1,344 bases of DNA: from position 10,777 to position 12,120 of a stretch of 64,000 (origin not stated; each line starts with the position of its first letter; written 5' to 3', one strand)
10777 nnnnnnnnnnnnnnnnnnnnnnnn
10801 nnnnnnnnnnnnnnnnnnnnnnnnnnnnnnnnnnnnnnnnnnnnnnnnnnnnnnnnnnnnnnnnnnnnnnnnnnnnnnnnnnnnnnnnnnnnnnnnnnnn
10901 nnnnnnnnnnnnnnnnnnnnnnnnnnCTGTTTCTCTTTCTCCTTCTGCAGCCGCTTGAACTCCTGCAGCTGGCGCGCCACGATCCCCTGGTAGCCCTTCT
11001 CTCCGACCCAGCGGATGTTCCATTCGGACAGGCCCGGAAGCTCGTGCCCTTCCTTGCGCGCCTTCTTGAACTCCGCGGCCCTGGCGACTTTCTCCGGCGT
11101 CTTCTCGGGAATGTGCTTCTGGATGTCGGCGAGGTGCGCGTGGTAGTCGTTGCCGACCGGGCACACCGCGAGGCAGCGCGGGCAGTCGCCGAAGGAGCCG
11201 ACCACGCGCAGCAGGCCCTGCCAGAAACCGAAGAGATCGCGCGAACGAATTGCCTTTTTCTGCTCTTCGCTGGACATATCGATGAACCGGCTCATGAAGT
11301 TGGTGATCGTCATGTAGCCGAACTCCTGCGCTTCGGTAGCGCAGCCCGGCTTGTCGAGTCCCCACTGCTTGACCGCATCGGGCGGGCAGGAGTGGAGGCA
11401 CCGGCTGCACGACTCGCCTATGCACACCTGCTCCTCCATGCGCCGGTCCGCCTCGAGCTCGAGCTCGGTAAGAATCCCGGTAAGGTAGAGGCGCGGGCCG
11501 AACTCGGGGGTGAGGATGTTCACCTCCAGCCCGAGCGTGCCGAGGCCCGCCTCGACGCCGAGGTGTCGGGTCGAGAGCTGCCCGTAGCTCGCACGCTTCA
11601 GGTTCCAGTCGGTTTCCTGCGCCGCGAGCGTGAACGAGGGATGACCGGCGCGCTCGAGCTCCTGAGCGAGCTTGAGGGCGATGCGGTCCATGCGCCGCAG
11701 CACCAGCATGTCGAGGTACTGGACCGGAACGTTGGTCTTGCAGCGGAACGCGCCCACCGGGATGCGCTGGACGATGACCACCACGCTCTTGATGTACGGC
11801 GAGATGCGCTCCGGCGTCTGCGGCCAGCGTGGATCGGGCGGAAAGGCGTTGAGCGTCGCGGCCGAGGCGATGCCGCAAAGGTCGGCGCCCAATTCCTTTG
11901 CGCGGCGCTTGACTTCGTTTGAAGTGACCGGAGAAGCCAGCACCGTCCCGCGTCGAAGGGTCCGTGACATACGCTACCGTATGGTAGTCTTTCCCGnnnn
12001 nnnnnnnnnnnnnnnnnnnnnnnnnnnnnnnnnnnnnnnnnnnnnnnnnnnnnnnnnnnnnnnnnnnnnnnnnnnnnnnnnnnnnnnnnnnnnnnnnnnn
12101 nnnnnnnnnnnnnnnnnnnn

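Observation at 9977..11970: Tandem QueG/RdhA-superfamily paralogs heading a transport/catabolic operon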

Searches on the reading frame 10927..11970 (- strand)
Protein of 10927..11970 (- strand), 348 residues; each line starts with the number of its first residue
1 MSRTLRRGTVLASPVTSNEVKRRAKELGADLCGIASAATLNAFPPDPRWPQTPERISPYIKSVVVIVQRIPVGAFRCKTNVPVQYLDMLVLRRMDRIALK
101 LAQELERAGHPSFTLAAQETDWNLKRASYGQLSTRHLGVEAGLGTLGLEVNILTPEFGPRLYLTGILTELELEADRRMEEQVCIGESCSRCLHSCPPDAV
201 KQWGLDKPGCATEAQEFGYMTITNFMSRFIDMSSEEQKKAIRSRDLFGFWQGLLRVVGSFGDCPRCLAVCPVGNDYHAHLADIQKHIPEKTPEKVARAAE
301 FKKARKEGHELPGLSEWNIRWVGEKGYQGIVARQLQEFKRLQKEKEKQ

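Call 6: search_protein_families(library=pfam, proteins=[window:10927-11970:-], max_evalue=1)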
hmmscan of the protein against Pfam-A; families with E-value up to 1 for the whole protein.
window:10927-11970:- (348 aa): 12 families
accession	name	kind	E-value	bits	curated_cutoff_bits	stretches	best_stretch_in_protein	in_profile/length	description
PF13484.11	Fer4_16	-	0.00038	21.6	30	1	187-213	4-32/66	4Fe-4S double cluster binding domain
PF13237.11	Fer4_10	-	0.00066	20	25.5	2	180-197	6-21/53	4Fe-4S dicluster domain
PF25160.1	LdpA_Fe-S-bd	-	0.0038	17.4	27.6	2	180-202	25-45/49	LdpA Fe-S cluster-binding domain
PF14697.11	Fer4_21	-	0.021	15.4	35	1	179-199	4-22/59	4Fe-4S dicluster domain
PF13187.11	Fer4_9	-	0.021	15.3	27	0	184-199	3-16/52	4Fe-4S dicluster domain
PF12838.12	Fer4_7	-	0.032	15.1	27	1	187-273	4-51/52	4Fe-4S dicluster domain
PF24386.1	DUF7540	-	0.045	14.4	27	1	215-242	13-40/61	Domain of unknown function (DUF7540)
PF19593.4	DUF6098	-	0.08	13.1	27.2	1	302-347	41-89/141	Family of unknown function (DUF6098)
PF17179.9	Fer4_22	-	0.11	13.9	27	0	175-196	73-92/95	4Fe-4S dicluster domain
PF11876.13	TsiV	-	0.11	12.3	25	1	80-142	89-152/271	Type VI immunity for VRR-NUC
PF13183.11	Fer4_8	-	0.21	12.6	27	0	262-289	7-34/68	4Fe-4S dicluster domain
PF12798.12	Fer4_3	-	0.35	12.3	27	0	183-199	1-15/15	4Fe-4S binding domain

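Call 7: search_protein_families(library=ncbifam, proteins=[window:10927-11970:-], max_evalue=1)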
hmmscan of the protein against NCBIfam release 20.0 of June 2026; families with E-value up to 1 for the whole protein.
window:10927-11970:- (348 aa): 12 families
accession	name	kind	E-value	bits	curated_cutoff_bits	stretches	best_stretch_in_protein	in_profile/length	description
TIGR00276.1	TIGR00276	equivalog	1.1e-13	51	200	1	130-210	129-207/337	tRNA epoxyqueuosine(34) reductase QueG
TIGR02486.1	RDH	subfamily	4.5e-06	26.7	160.35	1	135-275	154-281/314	reductive dehalogenase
NF048008.1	SfplDhtActHpfHKleb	equivalog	0.025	13.9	500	1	186-205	86-105/308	(2S)-3-sulfopropanediol dehydratase activating enzyme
TIGR01944.1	rnfB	subfamily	0.071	12.7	68.7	1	178-200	110-130/190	RnfABCDGE type electron transport complex subunit B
TIGR02936.1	fdxN_nitrog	equivalog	0.085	13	80.55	1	178-216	18-54/91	ferredoxin III, nif-specific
NF004914.0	PRK06273.1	equivalog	0.17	11.6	163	1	167-203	37-71/167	ferredoxin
NF005415.0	PRK06991.1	equivalog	0.18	11.4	281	1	178-200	82-102/284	electron transport complex subunit RsxB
NF003475.0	PRK05113.1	equivalog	0.42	10.5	203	1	178-200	110-130/190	electron transport complex subunit RsxB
NF058577.1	FdxA_fam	equivalog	0.49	10.6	65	0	183-201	9-25/52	4Fe-4S ferredoxin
TIGR04270.1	Rama_corrin_act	subfamily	0.49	8.7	500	1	176-201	503-528/534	methylamine methyltransferase corrinoid protein reductive activase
NF038196.1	ferrodoxin_EFR1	subfamily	0.68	9.9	75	0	186-201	215-230/242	EFR1 family ferrodoxin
NF040864.1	HgcB_ferredoxin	equivalog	0.86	9.5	99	0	178-200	11-61/93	mercury methylation ferredoxin HgcB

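Call 13: search_solved_structures(query=window:10927-11970:-, max_evalue=1, show_alignments=2)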
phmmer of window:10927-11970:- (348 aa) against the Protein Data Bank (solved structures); distinct sequences matched with E-value up to 1: 4.
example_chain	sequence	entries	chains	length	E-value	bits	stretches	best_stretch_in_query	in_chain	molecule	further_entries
5d08_A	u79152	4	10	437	1.7e-08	37.2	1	126-204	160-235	Epoxyqueuosine reductase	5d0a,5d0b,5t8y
4uqu_A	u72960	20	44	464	1.1e-06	31.2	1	137-202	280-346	TETRACHLOROETHENE REDUCTIVE DEHALOGENASE CATALYTIC SUBUNIT PCEA | TETRACHLOROETHENE REDUCTIVE DEHALOGENASE CATALYTIC SUBUNIT | Tetrachloroethene reductive dehal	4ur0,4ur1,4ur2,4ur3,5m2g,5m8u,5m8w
8q4h_A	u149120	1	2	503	5.7e-06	28.9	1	137-201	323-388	Tetrachloroethene reductive dehalogenase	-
5d6s_A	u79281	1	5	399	1.5e-05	27.5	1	131-201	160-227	Epoxyqueuosine reductase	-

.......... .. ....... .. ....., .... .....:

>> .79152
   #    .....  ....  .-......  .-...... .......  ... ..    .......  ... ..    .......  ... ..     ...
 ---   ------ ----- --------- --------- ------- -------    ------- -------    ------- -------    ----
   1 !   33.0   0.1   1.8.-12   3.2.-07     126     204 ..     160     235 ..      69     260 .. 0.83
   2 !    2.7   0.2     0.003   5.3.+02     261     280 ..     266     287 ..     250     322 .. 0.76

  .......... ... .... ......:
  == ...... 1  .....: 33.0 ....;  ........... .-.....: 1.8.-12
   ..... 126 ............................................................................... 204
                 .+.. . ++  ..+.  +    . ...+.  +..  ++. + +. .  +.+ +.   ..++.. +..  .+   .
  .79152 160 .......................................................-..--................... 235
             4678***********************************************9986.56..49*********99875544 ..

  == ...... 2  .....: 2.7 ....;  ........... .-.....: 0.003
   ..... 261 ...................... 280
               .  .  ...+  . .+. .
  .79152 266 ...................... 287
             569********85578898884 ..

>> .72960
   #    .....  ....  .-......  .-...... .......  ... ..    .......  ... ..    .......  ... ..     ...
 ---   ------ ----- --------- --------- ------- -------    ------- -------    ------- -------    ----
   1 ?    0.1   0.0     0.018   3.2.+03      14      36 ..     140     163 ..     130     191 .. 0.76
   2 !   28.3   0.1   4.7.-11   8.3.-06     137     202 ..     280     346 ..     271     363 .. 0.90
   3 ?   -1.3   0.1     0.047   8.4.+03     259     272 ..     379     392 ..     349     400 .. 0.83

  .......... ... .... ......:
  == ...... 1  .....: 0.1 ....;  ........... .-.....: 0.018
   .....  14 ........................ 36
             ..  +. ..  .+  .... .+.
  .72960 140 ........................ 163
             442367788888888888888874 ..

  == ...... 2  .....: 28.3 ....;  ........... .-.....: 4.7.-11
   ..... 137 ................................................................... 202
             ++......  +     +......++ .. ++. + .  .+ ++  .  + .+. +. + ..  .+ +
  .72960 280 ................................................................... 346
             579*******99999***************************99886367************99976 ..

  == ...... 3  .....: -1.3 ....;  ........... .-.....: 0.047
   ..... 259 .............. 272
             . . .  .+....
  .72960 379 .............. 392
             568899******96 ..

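Call 15: find_homologous_proteins(query=window:10927-11970:-)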
Query window:10927-11970:- (348 aa): 2396 proteins with E <= 0.001 among 7494 candidates; the best 120 are listed.
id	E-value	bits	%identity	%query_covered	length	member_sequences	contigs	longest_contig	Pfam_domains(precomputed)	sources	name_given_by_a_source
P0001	1.1e-226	770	96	100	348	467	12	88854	-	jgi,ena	jgi:epoxyqueuosine reductase QueG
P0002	1.8e-210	716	87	100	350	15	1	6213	-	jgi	jgi:epoxyqueuosine reductase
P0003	4.0e-210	715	88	100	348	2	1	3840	-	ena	-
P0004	5.4e-210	715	89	100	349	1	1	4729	-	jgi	jgi:epoxyqueuosine reductase QueG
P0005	8.4e-210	714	89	99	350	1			-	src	-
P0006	1.6e-209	713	88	99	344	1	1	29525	-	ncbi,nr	ncbi:MAG TPA: hypothetical protein VD965_06865 [Burkholderiales bacterium]|nr:hypothetical protein [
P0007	1.8e-209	713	88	97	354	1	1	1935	-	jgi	jgi:epoxyqueuosine reductase QueG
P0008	4.9e-209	712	88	100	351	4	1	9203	-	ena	-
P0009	1.2e-208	710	88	98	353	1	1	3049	-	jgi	jgi:epoxyqueuosine reductase QueG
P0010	1.3e-208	710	87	100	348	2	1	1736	-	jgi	jgi:epoxyqueuosine reductase QueG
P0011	2.2e-208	709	86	100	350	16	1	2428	-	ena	-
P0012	3.9e-208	709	88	99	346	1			-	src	-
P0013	4.7e-208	708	88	100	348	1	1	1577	-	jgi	-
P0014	5.8e-208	708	87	100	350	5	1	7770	-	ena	-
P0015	1.0e-207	707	87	100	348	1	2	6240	-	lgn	-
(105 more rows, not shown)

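Call 22: search_protein_representatives(protein=window:10927-11970:-)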
Query: 348 residues. Proteins with E-value up to 0.001 (for the whole library): 1703; up to 1e-10: 494; up to 1e-30: 92. The best 150 are listed.
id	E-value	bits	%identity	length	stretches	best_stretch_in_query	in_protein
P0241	1.6e-193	658.8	49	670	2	15-328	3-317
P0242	6.3e-163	558.2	42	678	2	19-345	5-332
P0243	2.2e-139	480.8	86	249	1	1-249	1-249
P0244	1.0e-116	406.3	54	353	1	16-342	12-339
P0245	7.7e-116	403.4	77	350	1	16-247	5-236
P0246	1.8e-112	392.3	79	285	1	17-231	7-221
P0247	9.4e-105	366.9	70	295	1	95-319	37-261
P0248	3.3e-103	361.8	66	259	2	132-323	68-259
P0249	8.5e-92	324.3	78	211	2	20-177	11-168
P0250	2.3e-90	319.6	64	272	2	214-343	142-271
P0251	1.5e-89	316.9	57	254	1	87-328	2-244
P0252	1.9e-86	306.7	76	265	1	12-196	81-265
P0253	3.5e-86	305.9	45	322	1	14-324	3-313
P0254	6.0e-82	291.9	81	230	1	17-177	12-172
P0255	2.8e-81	289.7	75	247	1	67-238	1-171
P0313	2.2e-35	138.8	34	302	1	14-286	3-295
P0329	3.6e-31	124.9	31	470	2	17-201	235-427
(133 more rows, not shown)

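Call 25: find_related_loci(query=A1, collection=genome_contigs, flank=10000)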
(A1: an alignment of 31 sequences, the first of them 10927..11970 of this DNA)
Query A1 (348 aa) in genome_contigs; peptide patterns used: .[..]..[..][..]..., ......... (x = any residue, [..] = any of these).
600 stretches matched a pattern (row limit reached: there are more); 424 encode a relative of the query (tblastn E <= 1e-3); the best 80 are kept; 80 distinct loci.
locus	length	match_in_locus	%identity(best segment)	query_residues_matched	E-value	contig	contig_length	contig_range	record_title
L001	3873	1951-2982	89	1-344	0e+0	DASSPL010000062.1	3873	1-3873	MAG TPA_asm: Burkholderiales bacterium isolate SMAG_U1277 k141_1489985, whole genome shotgun sequence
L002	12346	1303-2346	86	1-348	0e+0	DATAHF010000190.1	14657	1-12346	MAG TPA_asm: Burkholderiales bacterium isolate SMAG_U6848 k141_1377712, whole genome shotgun sequence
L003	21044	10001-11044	88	1-348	0e+0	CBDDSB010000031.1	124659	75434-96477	uncultured bacterium isolate s10a_84 genome assembly, contig: k141_476504, whole genome shotgun sequence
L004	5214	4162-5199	85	1-346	0e+0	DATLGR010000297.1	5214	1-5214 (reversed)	MAG TPA_asm: Burkholderiales bacterium isolate SMAG_U13619 k141_39042, whole genome shotgun sequence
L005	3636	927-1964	86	1-346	0e+0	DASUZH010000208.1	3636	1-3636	MAG TPA_asm: Burkholderiales bacterium isolate SMAG_U1917 k141_230960, whole genome shotgun sequence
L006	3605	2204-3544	78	1-348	0e+0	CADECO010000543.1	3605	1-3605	MAG: uncultured beta proteobacterium isolate Betaproteobacteria sp. RBC075 genome assembly, contig: MAG075_543, whole ge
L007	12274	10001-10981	80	20-346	0e+0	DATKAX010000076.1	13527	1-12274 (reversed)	MAG TPA_asm: Burkholderiales bacterium isolate SMAG_U14405 k141_2111376, whole genome shotgun sequence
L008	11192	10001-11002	76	11-344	4e-180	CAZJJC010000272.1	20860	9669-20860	MAG TPA_asm: uncultured Enterobacteriaceae bacterium isolate binchicken_co31_55 genome assembly, contig: k141_4179202, w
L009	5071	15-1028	76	7-344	0e+0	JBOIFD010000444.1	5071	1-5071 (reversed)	MAG: Burkholderiales bacterium isolate M3-S_metawrap_bin.40 k127_2754422, whole genome shotgun sequence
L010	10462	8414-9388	78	20-344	6e-180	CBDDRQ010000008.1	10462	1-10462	uncultured bacterium isolate s10_2 genome assembly, contig: k141_1138211, whole genome shotgun sequence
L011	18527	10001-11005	76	8-342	1e-179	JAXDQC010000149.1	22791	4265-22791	MAG: Betaproteobacteria bacterium isolate BP_726 scaffold_927650, whole genome shotgun sequence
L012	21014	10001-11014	75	7-344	2e-179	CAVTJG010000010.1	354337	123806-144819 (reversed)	MAG: uncultured beta proteobacterium isolate MFD05684.bin.1.75 genome assembly, contig: contig_29128, whole genome shotg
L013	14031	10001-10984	78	20-347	8e-179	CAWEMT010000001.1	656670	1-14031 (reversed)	MAG: uncultured Alphaproteobacteria bacterium isolate MFD02416.bin.1.57 genome assembly, contig: contig_1420, whole geno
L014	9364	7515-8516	76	15-348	1e-178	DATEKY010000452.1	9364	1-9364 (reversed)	MAG TPA_asm: Xanthobacteraceae bacterium isolate SMAG_U8902 k141_625349, whole genome shotgun sequence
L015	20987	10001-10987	78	20-348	1e-178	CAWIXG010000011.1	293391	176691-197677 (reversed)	MAG: uncultured Alphaproteobacteria bacterium isolate MFD04935.bin.2.98 genome assembly, contig: contig_2160, whole geno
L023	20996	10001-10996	76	15-346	1e-176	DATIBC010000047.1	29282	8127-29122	MAG TPA_asm: Alphaproteobacteria bacterium isolate SMAG_U16280 k141_1216822, whole genome shotgun sequence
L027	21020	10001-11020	74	8-347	1e-175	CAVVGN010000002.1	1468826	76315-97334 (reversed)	MAG: uncultured Alphaproteobacteria bacterium isolate MFD01716.bin.1.99 genome assembly, contig: contig_14748, whole gen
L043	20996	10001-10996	74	15-346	1e-171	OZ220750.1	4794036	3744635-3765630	MAG: Alphaproteobacteria bacterium isolate e85b98a5-d515-444b-a553-27111d8e7dd0 genome assembly, chromosome: 1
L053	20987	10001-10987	75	20-348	3e-170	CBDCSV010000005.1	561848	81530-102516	MAG: Rhodospirillales bacterium isolate 4a57bf92-28fb-45f7-8c73-8ba1c5cb0e23 genome assembly, contig: contig_5, whole ge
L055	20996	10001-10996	73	15-346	1e-169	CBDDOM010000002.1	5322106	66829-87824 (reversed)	MAG: Alphaproteobacteria bacterium isolate 78d396fd-9330-4943-9dc2-f94f35060de0 genome assembly, contig: contig_2, whole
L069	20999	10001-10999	73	14-346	1e-170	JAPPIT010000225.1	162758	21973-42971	MAG: Defluviicoccus sp. isolate RHO2_bin_2 NODE_140_length_162758_cov_52.243905, whole genome shotgun sequence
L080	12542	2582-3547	74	17-338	8e-167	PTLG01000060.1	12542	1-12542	MAG: Alphaproteobacteria bacterium MarineAlpha3_Bin7 CFH08_60, whole genome shotgun sequence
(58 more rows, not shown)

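Call 29: predict_structure(alignment_id=A1)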
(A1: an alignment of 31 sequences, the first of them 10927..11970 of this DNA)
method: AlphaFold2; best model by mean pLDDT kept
length: 348 residues; sequences in the alignment: 31
mean_pLDDT: 55.8   pTM: 0.47
mean pLDDT of the five models: 55.8, 55.5, 55.2, 52.0, 51.0
residues with pLDDT >= 90: 21; 70-90: 83; 50-70: 78; < 50: 166
segments of 3 or more residues with pLDDT < 50: 1-9, 43-54, 73-83, 119-131, 145-159, 179-219, 254-291, 310-333
pLDDT, mean of each block of 10 residues (from residue 1): 41 75 90 81 44 56 83 43 57 84 87 67 33 60 54 39 80 72 32 30 31 38 71 88 68 45 31 31 37 56 55 37 32 58 72
secondary structure, 60 per line:
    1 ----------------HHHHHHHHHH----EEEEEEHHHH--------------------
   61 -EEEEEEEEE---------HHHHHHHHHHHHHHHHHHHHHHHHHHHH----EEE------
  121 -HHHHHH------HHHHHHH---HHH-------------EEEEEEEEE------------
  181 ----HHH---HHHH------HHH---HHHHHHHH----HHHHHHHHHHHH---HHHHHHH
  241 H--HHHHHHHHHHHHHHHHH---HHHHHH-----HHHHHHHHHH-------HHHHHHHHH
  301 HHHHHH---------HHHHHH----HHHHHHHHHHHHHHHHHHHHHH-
elements in order: H17-26 E31-36 H37-40 E62-70 H80-107 E112-114 H122-127 H134-140 E160-168 H191-194 H207-214 H219-230 H234-241 H244-260 H264-269 H275-284 H292-306 H316-321 H326-347

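Call 38: predict_structure(alignment_id=A2)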
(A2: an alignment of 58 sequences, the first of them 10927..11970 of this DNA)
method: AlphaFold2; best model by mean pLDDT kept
length: 348 residues; sequences in the alignment: 58
mean_pLDDT: 91.0   pTM: 0.89
mean pLDDT of the five models: 91.0, 90.4, 90.1, 89.5, 89.5
residues with pLDDT >= 90: 254; 70-90: 70; 50-70: 22; < 50: 2
segments of 3 or more residues with pLDDT < 50: none
pLDDT, mean of each block of 10 residues (from residue 1): 56 88 98 98 92 95 98 89 88 96 96 88 62 94 97 96 96 98 96 96 91 85 92 98 92 77 89 93 94 97 91 91 95 90 93
secondary structure, 60 per line:
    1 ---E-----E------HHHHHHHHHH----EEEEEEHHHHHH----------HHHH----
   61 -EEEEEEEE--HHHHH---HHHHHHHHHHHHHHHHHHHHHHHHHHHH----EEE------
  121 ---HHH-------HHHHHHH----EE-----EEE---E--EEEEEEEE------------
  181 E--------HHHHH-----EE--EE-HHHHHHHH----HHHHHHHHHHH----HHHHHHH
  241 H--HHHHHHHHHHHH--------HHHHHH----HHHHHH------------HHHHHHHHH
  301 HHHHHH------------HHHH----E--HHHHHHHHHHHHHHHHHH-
elements in order: H17-26 E31-36 H37-42 H53-56 E62-69 H72-76 H80-107 E112-114 H134-140 E152-154 E161-168 H190-194 H207-214 H219-229 H234-241 H244-255 H264-269 H274-279 H292-306 H319-322 H330-347

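Call 41: fold_search(model_id=the predicted structure, library=pdb)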
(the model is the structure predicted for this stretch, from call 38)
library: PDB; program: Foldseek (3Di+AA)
matches with E <= 10: 190; with E <= 0.001: 46
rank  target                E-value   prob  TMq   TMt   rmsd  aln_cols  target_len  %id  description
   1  5t8y_A                9.3e-11  1.00  0.46  0.43  15.6       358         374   20  Structure of epoxyqueuosine reductase from Bacillus subtilis with the Asp134 catalytic loop swung out of the active si (released 2016-09-28)
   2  5d0a_D                2.1e-10  1.00  0.46  0.43  15.6       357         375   21  Crystal structure of epoxyqueuosine reductase with cleaved RNA stem loop (released 2016-09-28)
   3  5d08_B                2.2e-10  1.00  0.46  0.43  15.5       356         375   20  Crystal structure of selenomethionine-labeled epoxyqueuosine reductase (released 2016-09-28)
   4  5d0b_A                2.5e-10  1.00  0.45  0.42  15.0       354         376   20  Crystal structure of epoxyqueuosine reductase with a tRNA-TYR epoxyqueuosine-modified tRNA stem loop (released 2016-09-28)
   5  5d0a_C                2.5e-10  1.00  0.46  0.43  15.4       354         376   21  Crystal structure of epoxyqueuosine reductase with cleaved RNA stem loop (released 2016-09-28)
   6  5d08_A                4.3e-10  1.00  0.47  0.43  15.2       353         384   20  Crystal structure of selenomethionine-labeled epoxyqueuosine reductase (released 2016-09-28)
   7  8q4h_A                5.5e-10  1.00  0.44  0.31  14.6       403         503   19  a membrane-bound menaquinol:organohalide oxidoreductase complex RDH complex (released 2023-10-18)
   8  5d0a_A                6.2e-10  1.00  0.47  0.43  15.5       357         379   20  Crystal structure of epoxyqueuosine reductase with cleaved RNA stem loop (released 2016-09-28)
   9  5t8y_B                7.0e-10  1.00  0.45  0.43  15.5       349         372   20  Structure of epoxyqueuosine reductase from Bacillus subtilis with the Asp134 catalytic loop swung out of the active si (released 2016-09-28)
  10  5ma1_A                2.1e-09  1.00  0.48  0.40  12.6       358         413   19  PCE reductive dehalogenase from S. multivorans in complex with 2,4,6-trichlorophenol (released 2017-07-12)
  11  6zxx_A                2.9e-09  1.00  0.47  0.25  11.5       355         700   17  Catabolic reductive dehalogenase NpRdhA, N-terminally tagged. (released 2020-09-16)
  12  6zxx_C                3.1e-09  1.00  0.46  0.25  11.3       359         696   17  Catabolic reductive dehalogenase NpRdhA, N-terminally tagged. (released 2020-09-16)
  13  4ur2_A                4.2e-09  1.00  0.49  0.39  12.8       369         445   18  Crystal structure of the PCE reductive dehalogenase from S. multivorans in complex with iodide (released 2014-10-15)
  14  6zxx_B                5.0e-09  1.00  0.47  0.25  11.3       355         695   17  Catabolic reductive dehalogenase NpRdhA, N-terminally tagged. (released 2020-09-16)
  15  4ur3_A                5.0e-09  1.00  0.44  0.34  13.8       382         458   17  Crystal structure of the PCE reductive dehalogenase from S. multivorans P2(1) crystal form (released 2014-10-15)
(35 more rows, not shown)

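Call 42: search_dna_similar(query=window:10927-11970:-, collection=plasmids, mode=protein, max_rows=25)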
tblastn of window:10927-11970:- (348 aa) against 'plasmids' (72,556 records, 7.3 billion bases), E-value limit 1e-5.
Records with a match: 8; places in all: 9; records where one place covers at least 80% of the query: 0.
Best place of each record, by identity: <60% 8.
By first word of the organism name: Nostoc 2; Priestia 2; Bacillus 2; Latilactobacillus 1; Sulfurospirillum 1.
By predicted mobility (MOB-suite, as given by PLSDB): non-mobilizable 5; conjugative 2; mobilizable 1.
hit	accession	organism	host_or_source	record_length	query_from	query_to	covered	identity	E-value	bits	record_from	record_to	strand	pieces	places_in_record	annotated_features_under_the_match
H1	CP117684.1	Latilactobacillus curvatus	Pig,Single cell,feces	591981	5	279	79%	26.9%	7e-11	71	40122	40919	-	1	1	queG: tRNA epoxyqueuosine(34) reductase QueG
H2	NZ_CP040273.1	Nostoc sp. C052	Blasia pusilla,pure culture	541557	101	291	55%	26.3%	8e-7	59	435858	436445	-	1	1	SCP2 sterol-binding domain-containing protein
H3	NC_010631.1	Nostoc punctiforme PCC 73102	-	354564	101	291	55%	26.3%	1e-6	58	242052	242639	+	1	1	SCP2 sterol-binding domain-containing protein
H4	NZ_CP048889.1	Priestia megaterium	culture,agricultural soil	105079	90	275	53%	25.1%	3e-8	63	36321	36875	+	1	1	SCP2 sterol-binding domain-containing protein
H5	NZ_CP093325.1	Bacillus sp. N5-665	whole organism,peat soil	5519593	130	279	43%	30.7%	2e-8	64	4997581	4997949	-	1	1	none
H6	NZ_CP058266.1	Priestia megaterium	cell culture,potash salt dump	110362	90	275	53%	24.6%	6e-8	62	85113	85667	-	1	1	SCP2 sterol-binding domain-containing protein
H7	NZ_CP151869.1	Bacillus thuringiensis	tobacco,mixed culture,leaves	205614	130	279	43%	30.1%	4e-8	62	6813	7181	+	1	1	queG: tRNA epoxyqueuosine(34) reductase QueG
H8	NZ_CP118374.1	Sulfurospirillum sp. 'SP'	bacterial isolate,Wastewater treatment ...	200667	137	271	39%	30.1%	3e-6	57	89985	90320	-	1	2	reductive dehalogenase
